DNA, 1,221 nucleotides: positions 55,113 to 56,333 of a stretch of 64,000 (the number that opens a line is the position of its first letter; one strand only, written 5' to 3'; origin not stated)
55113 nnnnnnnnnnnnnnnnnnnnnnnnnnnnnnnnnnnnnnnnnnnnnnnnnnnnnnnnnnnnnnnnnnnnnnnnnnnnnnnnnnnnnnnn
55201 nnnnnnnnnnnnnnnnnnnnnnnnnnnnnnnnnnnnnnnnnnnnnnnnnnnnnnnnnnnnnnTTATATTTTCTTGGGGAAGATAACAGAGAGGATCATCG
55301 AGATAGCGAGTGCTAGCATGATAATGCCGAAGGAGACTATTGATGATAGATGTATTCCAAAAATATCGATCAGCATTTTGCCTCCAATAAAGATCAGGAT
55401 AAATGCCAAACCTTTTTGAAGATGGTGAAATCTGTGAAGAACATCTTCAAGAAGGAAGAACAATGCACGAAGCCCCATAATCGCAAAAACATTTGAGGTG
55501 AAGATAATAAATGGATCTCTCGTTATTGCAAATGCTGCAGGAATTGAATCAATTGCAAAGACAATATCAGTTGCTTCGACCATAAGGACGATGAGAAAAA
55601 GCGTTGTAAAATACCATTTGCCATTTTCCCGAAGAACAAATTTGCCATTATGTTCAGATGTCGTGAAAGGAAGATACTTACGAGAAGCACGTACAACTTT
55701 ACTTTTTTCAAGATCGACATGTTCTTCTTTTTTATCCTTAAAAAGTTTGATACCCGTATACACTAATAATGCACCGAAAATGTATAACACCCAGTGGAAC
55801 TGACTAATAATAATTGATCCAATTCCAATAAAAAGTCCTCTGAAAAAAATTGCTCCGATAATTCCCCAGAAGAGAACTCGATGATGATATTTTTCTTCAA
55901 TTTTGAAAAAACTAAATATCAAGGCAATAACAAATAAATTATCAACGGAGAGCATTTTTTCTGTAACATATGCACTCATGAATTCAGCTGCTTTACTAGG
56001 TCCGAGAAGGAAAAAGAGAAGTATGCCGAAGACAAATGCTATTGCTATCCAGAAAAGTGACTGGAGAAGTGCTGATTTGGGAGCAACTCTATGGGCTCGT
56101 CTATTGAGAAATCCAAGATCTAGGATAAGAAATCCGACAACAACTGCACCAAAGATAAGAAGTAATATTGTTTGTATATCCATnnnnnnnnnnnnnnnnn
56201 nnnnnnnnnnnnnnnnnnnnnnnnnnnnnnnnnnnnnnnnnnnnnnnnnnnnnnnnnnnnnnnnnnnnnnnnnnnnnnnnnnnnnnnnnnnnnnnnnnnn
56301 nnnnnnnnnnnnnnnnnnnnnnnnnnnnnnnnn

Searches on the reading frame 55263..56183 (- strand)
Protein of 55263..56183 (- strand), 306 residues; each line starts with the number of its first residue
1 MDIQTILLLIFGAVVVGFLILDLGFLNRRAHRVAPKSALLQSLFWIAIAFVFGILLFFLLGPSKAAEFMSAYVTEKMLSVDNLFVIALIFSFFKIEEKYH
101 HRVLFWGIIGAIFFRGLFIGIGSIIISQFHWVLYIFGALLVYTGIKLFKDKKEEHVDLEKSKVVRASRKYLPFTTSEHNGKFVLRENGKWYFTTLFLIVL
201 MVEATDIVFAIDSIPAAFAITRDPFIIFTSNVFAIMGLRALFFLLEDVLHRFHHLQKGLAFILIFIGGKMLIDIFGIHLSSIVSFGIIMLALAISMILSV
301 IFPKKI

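Call 5: search_protein_families(library=pfam, proteins=[window:55263-56183:-])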
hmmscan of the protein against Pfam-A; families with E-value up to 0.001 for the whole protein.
window:55263-56183:- (306 aa): 1 family
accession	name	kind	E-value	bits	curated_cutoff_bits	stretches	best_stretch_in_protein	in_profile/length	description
PF03741.22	TerC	-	1.9e-54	184.5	27.8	1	70-273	2-177/178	Integral membrane protein TerC family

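Call 9: find_homologous_proteins(query=window:55263-56183:-, max_evalue=1e-30)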
Query window:55263-56183:- (306 aa): 7982 proteins with E <= 1e-30 among 8000 candidates; the best 120 are listed.
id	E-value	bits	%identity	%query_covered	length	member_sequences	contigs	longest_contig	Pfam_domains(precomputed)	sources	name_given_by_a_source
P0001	2.9e-187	639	100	100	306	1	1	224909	PF03741.23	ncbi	-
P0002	5.6e-183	625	97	100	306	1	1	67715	PF03741.23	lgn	-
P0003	2.6e-172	590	90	100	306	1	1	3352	PF03741.23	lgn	-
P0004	1.5e-157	542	81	100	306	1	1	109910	PF03741.23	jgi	jgi:tellurite resistance protein TerC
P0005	6.9e-157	540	81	100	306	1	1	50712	PF03741.23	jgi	jgi:tellurite resistance protein TerC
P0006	5.1e-155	533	82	100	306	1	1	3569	PF03741.23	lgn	-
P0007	2.1e-153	528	79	100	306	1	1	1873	PF03741.23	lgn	-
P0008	4.7e-153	527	78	100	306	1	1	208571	PF03741.23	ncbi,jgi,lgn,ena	-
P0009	1.0e-152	526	79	100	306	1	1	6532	PF03741.23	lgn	-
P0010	9.8e-152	523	78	100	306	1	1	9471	PF03741.23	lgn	-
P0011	7.9e-151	520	78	100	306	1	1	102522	PF03741.23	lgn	-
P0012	8.2e-151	520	78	100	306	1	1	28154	PF03741.23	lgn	-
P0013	1.1e-150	519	77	100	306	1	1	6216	PF03741.23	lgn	-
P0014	1.5e-150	519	77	100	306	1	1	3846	PF03741.23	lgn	-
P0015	8.6e-150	516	78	100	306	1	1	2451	PF03741.23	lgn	-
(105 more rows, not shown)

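Call 10: find_related_loci(query=window:55263-56183:-, collection=genome_contigs, flank=3000)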
Query window:55263-56183:- (306 aa) in genome_contigs; peptide patterns used: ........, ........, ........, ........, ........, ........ (x = any residue, [..] = any of these).
599 stretches matched a pattern (row limit reached: there are more); 412 encode a relative of the query (tblastn E <= 1e-3); the best 80 are kept; 80 distinct loci.
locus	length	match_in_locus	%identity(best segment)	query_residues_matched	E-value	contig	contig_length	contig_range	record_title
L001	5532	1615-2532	71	1-306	1e-149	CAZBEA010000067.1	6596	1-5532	MAG TPA_asm: uncultured Gammaproteobacteria bacterium isolate binchicken_co16_305 genome assembly, contig: NODE_19137_le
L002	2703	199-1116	71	1-306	1e-156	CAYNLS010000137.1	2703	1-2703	MAG TPA_asm: uncultured Gammaproteobacteria bacterium isolate SRP269290_co3_853 genome assembly, contig: NODE_65014_leng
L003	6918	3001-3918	78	1-306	3e-144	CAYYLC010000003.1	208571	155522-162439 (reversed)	MAG TPA_asm: uncultured Gammaproteobacteria bacterium isolate binchicken_co173_361 genome assembly, contig: NODE_91_leng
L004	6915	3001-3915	68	1-305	1e-142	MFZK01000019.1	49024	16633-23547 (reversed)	MAG: Candidatus Roizmanbacteria bacterium RIFCSPHIGHO2_02_FULL_37_13b rifcsphigho2_02_scaffold_797, whole genome shotgun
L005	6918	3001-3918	69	1-306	4e-145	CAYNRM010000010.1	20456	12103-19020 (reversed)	MAG TPA_asm: uncultured Gammaproteobacteria bacterium isolate SRP128246_co1_67 genome assembly, contig: NODE_5342_length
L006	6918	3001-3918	78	1-306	5e-160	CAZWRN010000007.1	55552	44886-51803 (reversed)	MAG TPA_asm: uncultured Gammaproteobacteria bacterium isolate binchicken_co105_146 genome assembly, contig: NODE_631_len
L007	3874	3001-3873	71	1-291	2e-141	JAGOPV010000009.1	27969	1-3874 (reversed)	MAG: Candidatus Levyibacteriota bacterium isolate Gw_Eff_bin_218 Gw_Eff_3221_length_27969_cov_8.409382, whole genome sho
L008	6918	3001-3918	68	1-306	6e-140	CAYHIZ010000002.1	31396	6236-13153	MAG TPA_asm: uncultured Candidatus Saccharibacteria bacterium isolate ERP119705_co13_459 genome assembly, contig: NODE_1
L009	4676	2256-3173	65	1-306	1e-139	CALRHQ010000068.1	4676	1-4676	MAG: Candidatus Peribacteria bacterium isolate MaH-04nov19-39 genome assembly, contig: MaH-04nov19-C43190, whole genome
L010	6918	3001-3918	66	1-306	8e-137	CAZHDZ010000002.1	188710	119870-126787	MAG TPA_asm: uncultured Gammaproteobacteria bacterium isolate SRP286056_co1_222 genome assembly, contig: NODE_40_length_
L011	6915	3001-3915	66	1-305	4e-136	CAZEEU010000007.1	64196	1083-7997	MAG TPA_asm: uncultured Gammaproteobacteria bacterium isolate SRP286056_co1_676 genome assembly, contig: NODE_416_length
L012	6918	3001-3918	70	1-306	2e-134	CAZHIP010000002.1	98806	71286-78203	MAG TPA_asm: uncultured Gammaproteobacteria bacterium isolate SRP302895_co1_352 genome assembly, contig: NODE_415_length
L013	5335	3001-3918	66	1-306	1e-134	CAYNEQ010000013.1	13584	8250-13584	MAG TPA_asm: uncultured Gammaproteobacteria bacterium isolate SRP135725_co3_214 genome assembly, contig: NODE_4929_lengt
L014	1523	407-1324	68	1-306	6e-145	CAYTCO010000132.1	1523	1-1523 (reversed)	MAG TPA_asm: uncultured Gammaproteobacteria bacterium isolate SRP286056_co1_355 genome assembly, contig: NODE_173843_len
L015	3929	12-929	66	1-306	3e-132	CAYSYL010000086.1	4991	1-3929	MAG TPA_asm: uncultured Candidatus Peribacteria bacterium isolate SRP257259_co1_27 genome assembly, contig: NODE_30602_l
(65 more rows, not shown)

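Call 18: find_encoding_contigs(protein=P0001, flank=1500, max_places=2)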
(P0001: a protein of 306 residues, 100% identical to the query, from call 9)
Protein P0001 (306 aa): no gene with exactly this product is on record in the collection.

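Call 19: find_encoding_contigs(protein=P0002, flank=1500, max_places=2)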
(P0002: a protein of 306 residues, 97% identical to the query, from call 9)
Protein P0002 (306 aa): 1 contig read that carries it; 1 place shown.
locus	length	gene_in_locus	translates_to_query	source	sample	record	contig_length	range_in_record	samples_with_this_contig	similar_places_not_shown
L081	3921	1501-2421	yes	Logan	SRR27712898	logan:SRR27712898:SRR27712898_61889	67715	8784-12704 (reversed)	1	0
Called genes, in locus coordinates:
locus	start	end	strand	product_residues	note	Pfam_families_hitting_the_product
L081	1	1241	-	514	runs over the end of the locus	PF13231:PMT_2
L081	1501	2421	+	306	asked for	PF03741:TerC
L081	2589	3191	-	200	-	PF06689:zf-C4_ClpX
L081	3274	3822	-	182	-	-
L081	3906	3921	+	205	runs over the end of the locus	PF04892:VanZ-LLP1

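Call 20: find_encoding_contigs(protein=P0003, flank=1500, max_places=2)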
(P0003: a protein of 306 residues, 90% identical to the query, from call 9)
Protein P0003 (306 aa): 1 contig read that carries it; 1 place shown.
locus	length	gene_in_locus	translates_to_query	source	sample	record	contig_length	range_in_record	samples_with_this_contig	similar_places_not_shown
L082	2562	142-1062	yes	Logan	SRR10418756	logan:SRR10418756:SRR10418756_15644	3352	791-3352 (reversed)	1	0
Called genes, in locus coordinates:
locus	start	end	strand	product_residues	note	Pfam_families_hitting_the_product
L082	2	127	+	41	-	?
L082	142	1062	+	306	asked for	PF03741:TerC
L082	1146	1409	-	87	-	-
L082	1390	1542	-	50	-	-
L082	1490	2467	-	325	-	-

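Call 21: find_encoding_contigs(protein=P0004, flank=1500, max_places=2)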
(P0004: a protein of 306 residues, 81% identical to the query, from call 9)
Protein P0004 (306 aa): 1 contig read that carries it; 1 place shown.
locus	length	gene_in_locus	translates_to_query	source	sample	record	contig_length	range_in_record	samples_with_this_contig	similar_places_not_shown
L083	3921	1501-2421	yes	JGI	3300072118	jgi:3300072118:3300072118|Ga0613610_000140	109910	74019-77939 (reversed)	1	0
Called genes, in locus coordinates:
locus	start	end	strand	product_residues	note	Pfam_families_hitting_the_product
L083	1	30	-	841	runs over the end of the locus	PF00989:PAS, PF08447:PAS_3, PF08448:PAS_4, PF13426:PAS_9, PF01590:GAF, PF13185:GAF_2, PF00512:HisKA, PF02518:HATPase_c, +1 more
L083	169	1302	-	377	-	PF01180:DHO_dh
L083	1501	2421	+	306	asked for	PF03741:TerC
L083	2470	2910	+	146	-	-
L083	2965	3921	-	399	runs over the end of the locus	PF00270:DEAD, PF04851:ResIII, PF00271:Helicase_C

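Call 59: find_encoding_contigs(protein=P0005, flank=1200, max_places=1)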
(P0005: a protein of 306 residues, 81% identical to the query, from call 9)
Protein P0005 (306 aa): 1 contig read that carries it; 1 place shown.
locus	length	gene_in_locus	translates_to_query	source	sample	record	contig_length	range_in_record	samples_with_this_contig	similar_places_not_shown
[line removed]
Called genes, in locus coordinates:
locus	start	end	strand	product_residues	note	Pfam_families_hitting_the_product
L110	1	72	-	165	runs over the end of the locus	PF11188:DUF2975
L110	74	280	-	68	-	PF13443:HTH_26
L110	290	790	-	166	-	PF11188:DUF2975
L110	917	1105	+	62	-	-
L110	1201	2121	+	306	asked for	PF03741:TerC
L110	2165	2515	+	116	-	PF09966:DUF2200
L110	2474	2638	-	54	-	-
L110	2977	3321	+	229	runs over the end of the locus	-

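Call 60: find_encoding_contigs(protein=P0006, flank=1200, max_places=1)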
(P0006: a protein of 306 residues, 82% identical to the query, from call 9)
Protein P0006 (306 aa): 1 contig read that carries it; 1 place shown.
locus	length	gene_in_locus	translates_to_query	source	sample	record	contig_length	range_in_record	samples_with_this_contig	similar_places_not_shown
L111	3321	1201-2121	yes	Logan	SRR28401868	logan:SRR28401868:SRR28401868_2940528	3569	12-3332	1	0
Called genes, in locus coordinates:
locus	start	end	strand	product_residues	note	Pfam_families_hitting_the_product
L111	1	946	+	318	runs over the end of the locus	?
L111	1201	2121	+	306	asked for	PF03741:TerC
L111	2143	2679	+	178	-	-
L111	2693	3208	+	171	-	PF07942:CARME (weak), PF05175:MTS, PF13489:Methyltransf_23 (weak), PF13847:Methyltransf_31 (weak), PF13649:Methyltransf_25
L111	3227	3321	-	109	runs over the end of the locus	?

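Call 61: find_encoding_contigs(protein=P0009, flank=1200, max_places=1)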
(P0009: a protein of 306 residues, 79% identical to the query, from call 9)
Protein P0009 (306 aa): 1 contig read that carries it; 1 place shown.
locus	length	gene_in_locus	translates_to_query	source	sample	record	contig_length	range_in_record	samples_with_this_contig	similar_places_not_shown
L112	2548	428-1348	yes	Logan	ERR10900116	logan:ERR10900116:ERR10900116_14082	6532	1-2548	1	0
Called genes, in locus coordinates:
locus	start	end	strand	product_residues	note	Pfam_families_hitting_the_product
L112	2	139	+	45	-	?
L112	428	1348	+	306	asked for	PF03741:TerC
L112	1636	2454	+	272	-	-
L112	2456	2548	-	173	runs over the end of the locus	-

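Call 62: find_encoding_contigs(protein=P0010, flank=1200, max_places=1)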
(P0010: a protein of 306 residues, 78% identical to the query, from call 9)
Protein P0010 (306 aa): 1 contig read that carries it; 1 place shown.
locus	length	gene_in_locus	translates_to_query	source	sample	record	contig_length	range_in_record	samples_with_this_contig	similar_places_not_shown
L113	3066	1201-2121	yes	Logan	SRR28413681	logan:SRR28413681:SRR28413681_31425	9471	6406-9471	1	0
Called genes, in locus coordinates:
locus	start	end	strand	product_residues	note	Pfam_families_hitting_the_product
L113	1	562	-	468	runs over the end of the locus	PF02878:PGM_PMM_I, PF02879:PGM_PMM_II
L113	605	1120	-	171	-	PF06185:YecM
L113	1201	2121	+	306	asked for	PF03741:TerC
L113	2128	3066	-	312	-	?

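Call 63: find_encoding_contigs(protein=P0011, flank=1200, max_places=1)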
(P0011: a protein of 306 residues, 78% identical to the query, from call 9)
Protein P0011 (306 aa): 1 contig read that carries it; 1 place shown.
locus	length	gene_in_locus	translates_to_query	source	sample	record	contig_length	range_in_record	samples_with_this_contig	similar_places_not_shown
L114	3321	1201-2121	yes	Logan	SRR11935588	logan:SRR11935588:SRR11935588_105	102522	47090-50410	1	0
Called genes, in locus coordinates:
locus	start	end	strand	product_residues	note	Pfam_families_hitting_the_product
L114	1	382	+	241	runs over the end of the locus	PF01569:PAP2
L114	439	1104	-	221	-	PF21813:DUF6882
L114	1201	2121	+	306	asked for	PF03741:TerC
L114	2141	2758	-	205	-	PF08713:DNA_alkylation, PF02985:HEAT (faint), PF13646:HEAT_2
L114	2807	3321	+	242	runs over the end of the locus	-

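Call 64: find_encoding_contigs(protein=P0012, flank=1200, max_places=1)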
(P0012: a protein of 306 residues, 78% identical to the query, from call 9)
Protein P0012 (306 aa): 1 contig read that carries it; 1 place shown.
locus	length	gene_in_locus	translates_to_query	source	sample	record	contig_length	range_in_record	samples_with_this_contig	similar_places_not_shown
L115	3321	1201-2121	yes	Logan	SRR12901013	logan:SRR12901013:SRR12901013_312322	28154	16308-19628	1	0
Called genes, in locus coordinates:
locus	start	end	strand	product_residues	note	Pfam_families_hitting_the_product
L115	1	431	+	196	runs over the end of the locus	PF02525:Flavodoxin_2, PF03358:FMN_red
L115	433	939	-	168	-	PF13302:Acetyltransf_3 (weak), PF13420:Acetyltransf_4 (weak), PF14542:Acetyltransf_CG (faint), PF00583:Acetyltransf_1, PF13673:Acetyltransf_10, PF13508:Acetyltransf_7, PF08445:FR47 (weak)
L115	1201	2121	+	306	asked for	PF03741:TerC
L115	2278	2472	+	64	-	-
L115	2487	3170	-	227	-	PF02592:Vut_1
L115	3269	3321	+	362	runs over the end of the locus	-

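Call 80: search_protein_families(library=ncbifam, proteins=[window:55263-56183:-, L006:2668-2937:+], max_evalue=0.00001)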
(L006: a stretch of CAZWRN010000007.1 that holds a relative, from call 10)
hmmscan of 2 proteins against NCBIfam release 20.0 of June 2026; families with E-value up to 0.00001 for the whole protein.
window:55263-56183:- (306 aa): 4 families
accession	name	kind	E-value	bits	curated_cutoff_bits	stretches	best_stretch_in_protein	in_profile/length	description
TIGR03718.1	R_switched_Alx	subfamily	1.3e-111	372.9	246.4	1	5-305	3-303/303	TerC/Alx family metal homeostasis membrane protein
TIGR03716.1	R_switched_YkoY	subfamily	1.2e-24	87.2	138.5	1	73-285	7-190/220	integral membrane protein, YkoY family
TIGR03717.1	R_switched_YjbE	subfamily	2.7e-13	50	134.8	1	74-272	8-174/176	YjbE family putative metal transport protein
NF010612.0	PRK14013.1-2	equivalog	1.5e-08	34.5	386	1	199-305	197-303/307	hypothetical protein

L006:2668-2937:+ (89 aa): 0 families
